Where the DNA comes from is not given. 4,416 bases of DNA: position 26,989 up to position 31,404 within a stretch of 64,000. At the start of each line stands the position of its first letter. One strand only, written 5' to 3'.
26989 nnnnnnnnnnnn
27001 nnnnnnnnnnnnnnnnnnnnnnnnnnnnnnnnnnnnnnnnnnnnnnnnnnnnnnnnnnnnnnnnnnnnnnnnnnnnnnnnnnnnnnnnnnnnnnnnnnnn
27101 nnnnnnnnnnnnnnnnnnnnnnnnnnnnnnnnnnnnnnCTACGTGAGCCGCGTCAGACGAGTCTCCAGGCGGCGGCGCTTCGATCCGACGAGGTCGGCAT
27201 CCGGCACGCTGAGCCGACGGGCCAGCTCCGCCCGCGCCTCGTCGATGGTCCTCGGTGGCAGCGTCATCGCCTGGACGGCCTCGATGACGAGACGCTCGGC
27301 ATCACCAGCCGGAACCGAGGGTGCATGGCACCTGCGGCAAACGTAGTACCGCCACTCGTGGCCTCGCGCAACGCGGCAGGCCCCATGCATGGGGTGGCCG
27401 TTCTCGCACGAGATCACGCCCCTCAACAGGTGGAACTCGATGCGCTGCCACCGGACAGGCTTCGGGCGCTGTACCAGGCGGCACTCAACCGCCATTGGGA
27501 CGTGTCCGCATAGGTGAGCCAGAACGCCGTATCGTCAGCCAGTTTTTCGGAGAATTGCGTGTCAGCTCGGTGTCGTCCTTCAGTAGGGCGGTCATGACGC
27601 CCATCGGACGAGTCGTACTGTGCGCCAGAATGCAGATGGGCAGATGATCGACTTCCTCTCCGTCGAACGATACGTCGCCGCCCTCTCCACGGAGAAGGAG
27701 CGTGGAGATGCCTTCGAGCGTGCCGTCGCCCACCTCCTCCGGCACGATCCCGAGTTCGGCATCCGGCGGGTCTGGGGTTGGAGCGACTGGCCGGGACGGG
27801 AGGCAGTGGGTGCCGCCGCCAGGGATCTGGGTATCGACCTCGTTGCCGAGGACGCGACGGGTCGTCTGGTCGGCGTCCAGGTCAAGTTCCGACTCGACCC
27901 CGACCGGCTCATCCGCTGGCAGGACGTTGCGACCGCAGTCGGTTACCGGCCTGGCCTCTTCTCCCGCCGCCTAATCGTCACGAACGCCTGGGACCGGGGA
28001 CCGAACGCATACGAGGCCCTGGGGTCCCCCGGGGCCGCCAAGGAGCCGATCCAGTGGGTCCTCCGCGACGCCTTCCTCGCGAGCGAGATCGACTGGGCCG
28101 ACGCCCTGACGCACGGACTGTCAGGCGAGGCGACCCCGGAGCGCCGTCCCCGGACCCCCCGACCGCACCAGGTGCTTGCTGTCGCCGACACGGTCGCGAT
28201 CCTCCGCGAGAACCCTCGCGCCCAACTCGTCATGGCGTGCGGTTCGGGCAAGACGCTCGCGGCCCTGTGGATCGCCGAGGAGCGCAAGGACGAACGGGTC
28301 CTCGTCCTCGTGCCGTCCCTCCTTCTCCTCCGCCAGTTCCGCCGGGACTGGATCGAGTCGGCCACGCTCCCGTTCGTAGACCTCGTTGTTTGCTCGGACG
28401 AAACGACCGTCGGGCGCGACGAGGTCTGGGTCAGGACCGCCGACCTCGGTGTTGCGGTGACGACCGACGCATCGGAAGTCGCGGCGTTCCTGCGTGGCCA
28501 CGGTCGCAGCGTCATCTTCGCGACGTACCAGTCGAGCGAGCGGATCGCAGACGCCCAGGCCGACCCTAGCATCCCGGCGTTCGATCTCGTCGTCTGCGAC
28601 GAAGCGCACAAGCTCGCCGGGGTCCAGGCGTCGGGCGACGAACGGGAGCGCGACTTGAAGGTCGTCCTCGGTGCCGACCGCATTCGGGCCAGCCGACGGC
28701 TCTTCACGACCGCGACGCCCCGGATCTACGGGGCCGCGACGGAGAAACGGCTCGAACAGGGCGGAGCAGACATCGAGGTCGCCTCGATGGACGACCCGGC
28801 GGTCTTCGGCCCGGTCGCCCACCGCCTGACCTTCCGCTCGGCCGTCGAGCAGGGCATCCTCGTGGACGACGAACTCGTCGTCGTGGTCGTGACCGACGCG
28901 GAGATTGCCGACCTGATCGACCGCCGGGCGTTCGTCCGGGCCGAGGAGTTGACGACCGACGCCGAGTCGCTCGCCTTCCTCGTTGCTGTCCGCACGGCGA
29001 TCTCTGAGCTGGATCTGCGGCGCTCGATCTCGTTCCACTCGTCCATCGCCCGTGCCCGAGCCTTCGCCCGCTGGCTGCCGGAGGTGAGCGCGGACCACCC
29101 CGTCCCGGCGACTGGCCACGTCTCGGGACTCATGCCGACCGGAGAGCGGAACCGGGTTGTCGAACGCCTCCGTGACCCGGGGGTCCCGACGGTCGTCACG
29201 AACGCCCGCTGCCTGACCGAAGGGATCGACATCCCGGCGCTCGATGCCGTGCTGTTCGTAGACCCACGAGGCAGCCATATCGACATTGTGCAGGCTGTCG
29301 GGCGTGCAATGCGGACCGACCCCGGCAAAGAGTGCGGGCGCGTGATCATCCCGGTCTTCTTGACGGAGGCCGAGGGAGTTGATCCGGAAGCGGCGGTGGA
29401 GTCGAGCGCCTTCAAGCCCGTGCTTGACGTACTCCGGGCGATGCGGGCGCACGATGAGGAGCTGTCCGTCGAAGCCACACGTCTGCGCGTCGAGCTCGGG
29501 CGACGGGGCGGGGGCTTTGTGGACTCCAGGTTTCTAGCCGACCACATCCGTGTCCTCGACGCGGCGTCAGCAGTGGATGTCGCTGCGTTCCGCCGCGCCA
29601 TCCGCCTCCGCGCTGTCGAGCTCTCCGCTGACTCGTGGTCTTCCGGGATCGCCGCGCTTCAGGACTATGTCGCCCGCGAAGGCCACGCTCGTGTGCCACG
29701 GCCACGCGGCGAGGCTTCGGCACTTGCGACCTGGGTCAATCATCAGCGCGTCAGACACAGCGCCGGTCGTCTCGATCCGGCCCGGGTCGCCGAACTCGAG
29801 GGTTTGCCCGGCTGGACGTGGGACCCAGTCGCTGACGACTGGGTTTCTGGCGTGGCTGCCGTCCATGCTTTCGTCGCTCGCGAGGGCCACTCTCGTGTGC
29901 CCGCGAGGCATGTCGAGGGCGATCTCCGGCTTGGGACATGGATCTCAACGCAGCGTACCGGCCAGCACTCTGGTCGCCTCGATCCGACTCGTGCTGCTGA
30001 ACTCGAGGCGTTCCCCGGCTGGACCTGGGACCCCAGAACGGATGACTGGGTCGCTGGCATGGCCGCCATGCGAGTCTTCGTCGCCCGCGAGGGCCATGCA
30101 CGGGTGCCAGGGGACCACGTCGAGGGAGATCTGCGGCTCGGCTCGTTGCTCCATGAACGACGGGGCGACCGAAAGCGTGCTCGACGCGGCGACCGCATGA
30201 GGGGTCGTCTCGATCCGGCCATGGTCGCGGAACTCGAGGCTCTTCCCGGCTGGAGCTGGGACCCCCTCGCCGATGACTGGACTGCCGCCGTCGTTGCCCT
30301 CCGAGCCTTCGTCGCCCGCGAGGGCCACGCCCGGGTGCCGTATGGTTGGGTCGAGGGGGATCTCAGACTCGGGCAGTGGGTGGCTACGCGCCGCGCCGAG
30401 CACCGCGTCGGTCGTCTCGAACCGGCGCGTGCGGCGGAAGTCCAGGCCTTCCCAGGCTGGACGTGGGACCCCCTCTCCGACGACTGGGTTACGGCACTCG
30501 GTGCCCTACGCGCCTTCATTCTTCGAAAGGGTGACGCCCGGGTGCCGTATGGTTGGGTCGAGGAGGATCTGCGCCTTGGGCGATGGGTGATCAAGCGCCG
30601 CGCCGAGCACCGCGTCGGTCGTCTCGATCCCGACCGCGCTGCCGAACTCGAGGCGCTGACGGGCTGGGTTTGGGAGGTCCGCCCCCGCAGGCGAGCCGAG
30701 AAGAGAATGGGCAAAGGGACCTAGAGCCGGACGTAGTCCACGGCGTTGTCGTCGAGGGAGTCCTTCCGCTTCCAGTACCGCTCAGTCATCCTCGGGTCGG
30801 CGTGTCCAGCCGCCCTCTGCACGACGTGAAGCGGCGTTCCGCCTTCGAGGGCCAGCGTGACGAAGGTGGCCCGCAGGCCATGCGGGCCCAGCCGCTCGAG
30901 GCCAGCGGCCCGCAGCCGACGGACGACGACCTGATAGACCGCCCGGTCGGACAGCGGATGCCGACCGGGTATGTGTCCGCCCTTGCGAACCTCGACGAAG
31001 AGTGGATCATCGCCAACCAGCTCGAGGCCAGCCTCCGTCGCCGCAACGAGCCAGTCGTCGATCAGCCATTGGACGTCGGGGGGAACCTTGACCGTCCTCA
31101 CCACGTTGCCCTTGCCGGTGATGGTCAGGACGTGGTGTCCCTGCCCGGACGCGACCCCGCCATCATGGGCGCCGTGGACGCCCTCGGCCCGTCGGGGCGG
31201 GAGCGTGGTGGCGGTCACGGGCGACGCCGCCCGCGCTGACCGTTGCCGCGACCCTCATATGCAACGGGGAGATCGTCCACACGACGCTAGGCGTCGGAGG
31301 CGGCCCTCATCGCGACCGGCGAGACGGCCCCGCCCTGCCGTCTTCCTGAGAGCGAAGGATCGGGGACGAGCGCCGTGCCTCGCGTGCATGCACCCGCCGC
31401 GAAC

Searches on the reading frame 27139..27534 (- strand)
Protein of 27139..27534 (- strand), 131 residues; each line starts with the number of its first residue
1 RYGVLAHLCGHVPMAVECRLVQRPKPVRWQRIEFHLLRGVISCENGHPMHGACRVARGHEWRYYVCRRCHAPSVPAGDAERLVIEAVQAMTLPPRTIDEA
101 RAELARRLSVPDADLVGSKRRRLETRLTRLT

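Call 67: search_protein_families(library=pfam, proteins=[window:27139-27534:-], max_evalue=0.001)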
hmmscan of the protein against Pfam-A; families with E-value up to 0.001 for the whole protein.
window:27139-27534:- (131 aa): 1 family
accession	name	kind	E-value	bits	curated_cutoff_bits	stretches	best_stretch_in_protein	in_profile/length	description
PF13408.12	Zn_ribbon_recom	-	0.00036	21.3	25.3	1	36-88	1-58/58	Recombinase zinc beta ribbon domain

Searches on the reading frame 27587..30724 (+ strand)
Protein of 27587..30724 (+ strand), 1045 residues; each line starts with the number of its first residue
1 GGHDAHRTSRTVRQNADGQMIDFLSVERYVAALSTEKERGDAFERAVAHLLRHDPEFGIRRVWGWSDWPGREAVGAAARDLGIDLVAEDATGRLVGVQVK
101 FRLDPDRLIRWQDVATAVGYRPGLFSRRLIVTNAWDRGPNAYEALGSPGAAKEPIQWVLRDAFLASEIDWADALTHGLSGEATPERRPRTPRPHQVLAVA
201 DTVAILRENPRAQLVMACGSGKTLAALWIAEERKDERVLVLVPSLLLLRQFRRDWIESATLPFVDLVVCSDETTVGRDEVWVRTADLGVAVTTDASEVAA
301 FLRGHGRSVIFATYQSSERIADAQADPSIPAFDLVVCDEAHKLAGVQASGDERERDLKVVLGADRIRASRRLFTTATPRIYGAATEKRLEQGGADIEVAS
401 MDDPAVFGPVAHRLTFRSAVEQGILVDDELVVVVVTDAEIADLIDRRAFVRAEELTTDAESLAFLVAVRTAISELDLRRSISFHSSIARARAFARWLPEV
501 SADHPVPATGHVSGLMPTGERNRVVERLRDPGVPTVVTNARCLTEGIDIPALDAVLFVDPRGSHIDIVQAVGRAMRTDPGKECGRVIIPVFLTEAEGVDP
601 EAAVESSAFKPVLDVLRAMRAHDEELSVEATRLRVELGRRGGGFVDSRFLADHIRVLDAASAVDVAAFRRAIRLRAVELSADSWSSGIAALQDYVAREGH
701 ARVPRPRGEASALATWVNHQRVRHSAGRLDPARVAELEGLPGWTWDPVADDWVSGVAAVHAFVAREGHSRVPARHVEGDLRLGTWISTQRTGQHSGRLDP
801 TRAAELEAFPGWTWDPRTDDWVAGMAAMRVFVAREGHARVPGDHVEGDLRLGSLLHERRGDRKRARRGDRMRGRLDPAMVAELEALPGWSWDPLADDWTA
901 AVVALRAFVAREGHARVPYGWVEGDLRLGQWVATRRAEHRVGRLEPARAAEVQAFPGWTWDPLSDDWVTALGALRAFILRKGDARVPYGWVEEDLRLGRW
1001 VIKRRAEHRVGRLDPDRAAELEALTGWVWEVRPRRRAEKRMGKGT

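Call 67: search_protein_families(library=pfam, proteins=[window:27587-30724:+], max_evalue=0.001)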
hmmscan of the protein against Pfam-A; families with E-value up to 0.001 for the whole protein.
window:27587-30724:+ (1045 aa): 5 families
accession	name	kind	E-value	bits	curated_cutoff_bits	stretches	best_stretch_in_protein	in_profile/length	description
PF03457.19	HA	-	5.1e-64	212.9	28.4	5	682-740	3-62/64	Helicase associated domain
PF04851.21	ResIII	-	1.8e-15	57.7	22.5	1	191-379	4-163/164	Type III restriction enzyme, res subunit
PF13156.12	Mrr_cat_2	-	8.3e-13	48.8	22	1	59-173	10-120/127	Restriction endonuclease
PF00271.37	Helicase_C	-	3.3e-10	40.6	23.5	1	508-577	41-109/110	Helicase conserved C-terminal domain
PF00270.35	DEAD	-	5.8e-08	33.1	26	1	208-378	13-160/167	DEAD/DEAH box helicase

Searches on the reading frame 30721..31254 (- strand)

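Call 67: search_protein_families(library=pfam, proteins=[window:30721-31254:-], max_evalue=0.001)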
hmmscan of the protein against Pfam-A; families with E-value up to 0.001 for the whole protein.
window:30721-31254:- (177 aa): 1 family
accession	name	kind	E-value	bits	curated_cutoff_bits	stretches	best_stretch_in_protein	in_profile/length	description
PF00589.27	Phage_integrase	-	7.6e-15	55.5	27.1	1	42-163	55-168/172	Phage integrase family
